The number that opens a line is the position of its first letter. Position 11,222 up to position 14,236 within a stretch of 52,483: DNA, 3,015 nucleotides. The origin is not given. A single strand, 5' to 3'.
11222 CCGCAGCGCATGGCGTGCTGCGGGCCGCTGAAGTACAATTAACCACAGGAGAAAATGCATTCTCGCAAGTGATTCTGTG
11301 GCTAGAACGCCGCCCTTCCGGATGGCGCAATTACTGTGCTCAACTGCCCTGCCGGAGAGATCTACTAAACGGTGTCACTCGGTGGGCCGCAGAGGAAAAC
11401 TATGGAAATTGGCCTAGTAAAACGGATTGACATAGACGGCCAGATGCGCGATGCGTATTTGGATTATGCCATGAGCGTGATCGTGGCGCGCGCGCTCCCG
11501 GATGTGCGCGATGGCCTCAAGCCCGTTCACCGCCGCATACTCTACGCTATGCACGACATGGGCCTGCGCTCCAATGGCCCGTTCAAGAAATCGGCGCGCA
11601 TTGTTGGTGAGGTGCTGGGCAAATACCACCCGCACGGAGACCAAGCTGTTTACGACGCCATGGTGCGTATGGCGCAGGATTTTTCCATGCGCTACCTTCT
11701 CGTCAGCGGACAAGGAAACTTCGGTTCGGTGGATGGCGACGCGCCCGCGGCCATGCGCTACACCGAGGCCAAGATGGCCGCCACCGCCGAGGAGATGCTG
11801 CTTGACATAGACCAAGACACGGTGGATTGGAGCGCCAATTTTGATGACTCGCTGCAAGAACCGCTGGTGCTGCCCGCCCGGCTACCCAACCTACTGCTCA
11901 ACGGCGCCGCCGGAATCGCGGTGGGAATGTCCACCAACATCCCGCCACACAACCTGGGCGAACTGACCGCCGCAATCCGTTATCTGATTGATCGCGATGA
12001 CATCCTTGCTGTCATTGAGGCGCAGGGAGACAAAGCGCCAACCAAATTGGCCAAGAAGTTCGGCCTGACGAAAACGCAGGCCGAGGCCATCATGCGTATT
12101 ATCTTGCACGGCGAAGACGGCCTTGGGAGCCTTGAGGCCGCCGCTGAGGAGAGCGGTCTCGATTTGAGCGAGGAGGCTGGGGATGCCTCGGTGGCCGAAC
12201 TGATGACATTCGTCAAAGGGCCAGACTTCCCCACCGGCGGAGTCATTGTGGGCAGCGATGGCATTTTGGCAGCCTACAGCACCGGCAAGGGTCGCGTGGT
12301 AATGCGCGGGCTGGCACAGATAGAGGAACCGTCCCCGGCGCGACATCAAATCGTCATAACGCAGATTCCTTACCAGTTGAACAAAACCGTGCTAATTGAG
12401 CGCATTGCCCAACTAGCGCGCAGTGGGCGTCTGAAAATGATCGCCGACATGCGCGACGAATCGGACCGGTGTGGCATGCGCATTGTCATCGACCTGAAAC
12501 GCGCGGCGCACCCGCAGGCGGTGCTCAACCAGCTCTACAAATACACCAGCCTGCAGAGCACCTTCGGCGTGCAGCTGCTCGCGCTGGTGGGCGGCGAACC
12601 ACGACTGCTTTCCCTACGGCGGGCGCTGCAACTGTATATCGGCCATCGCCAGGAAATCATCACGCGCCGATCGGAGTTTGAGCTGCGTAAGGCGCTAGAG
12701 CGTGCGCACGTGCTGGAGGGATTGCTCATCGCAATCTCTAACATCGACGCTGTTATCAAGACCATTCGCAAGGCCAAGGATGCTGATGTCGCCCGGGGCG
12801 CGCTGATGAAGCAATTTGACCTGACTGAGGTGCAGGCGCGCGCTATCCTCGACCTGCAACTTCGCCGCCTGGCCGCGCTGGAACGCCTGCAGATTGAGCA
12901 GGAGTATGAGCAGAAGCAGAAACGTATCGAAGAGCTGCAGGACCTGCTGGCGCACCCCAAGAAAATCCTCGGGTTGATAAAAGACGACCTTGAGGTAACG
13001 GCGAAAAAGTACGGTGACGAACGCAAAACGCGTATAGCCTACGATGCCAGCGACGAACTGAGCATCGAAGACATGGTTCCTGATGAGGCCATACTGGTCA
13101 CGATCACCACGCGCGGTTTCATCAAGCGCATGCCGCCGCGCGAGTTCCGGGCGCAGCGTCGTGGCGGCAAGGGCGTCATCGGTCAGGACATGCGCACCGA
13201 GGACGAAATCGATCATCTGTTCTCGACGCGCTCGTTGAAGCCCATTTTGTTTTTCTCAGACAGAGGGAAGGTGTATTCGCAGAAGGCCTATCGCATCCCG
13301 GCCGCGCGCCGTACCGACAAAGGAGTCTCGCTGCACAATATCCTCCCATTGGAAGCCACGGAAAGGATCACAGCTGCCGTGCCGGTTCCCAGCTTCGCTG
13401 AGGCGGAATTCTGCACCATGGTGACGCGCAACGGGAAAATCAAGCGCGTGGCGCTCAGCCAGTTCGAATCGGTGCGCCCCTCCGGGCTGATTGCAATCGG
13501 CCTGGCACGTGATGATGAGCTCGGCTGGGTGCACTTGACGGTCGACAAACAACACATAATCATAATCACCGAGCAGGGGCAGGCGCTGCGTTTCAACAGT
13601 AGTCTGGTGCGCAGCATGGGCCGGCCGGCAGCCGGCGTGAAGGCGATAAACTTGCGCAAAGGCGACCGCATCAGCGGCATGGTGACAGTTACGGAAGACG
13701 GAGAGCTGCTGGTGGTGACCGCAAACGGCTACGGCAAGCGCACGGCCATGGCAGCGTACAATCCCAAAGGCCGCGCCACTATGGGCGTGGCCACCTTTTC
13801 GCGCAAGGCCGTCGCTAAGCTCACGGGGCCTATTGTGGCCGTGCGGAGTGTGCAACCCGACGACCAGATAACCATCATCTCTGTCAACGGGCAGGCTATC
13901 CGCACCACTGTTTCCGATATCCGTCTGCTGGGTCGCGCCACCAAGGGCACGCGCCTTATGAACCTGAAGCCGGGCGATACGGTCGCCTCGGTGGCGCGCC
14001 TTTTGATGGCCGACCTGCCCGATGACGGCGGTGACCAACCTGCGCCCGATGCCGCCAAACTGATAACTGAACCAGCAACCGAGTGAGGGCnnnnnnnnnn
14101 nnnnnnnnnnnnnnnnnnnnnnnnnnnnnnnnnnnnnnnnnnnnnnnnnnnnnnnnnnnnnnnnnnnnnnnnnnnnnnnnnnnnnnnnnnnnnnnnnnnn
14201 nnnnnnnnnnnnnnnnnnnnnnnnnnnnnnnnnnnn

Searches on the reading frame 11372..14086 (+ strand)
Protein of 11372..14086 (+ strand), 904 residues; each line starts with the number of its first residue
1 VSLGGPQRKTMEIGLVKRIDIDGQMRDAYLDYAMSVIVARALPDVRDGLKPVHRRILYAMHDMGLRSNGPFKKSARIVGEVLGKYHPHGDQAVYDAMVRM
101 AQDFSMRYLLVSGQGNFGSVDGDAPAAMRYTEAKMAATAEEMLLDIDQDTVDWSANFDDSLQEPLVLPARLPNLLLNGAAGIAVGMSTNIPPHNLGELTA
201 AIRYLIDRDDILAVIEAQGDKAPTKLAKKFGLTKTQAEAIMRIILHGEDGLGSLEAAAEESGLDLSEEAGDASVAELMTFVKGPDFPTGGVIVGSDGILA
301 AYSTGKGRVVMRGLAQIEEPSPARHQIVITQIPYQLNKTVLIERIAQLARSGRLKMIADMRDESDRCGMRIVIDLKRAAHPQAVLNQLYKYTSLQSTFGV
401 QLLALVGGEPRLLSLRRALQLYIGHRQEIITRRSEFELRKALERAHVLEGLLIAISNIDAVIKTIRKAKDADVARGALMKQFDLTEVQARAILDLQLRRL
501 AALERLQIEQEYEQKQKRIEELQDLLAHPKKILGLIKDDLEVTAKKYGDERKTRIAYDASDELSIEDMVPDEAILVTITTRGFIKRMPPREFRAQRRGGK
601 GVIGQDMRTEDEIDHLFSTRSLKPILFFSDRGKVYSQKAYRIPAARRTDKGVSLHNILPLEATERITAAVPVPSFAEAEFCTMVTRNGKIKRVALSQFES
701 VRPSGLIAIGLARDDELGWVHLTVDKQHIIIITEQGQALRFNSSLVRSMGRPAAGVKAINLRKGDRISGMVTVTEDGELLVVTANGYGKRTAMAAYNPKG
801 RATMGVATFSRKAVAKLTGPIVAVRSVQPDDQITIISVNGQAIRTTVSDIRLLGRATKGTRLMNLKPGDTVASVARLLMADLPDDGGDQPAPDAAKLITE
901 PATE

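Call 16: search_protein_families(library=pfam, proteins=[window:11372-14086:+], max_evalue=0.001)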
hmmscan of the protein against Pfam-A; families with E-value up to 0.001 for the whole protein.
window:11372-14086:+ (904 aa): 2 families
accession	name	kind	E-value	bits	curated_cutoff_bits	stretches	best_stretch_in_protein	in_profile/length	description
PF00521.26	DNA_topoisoIV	-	1.4e-156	522.1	31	2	40-212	1-174/432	DNA gyrase/topoisomerase IV, subunit A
PF03989.18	DNA_gyraseA_C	-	4.2e-60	199.4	27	6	727-773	1-47/48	DNA gyrase C-terminal domain, beta-propeller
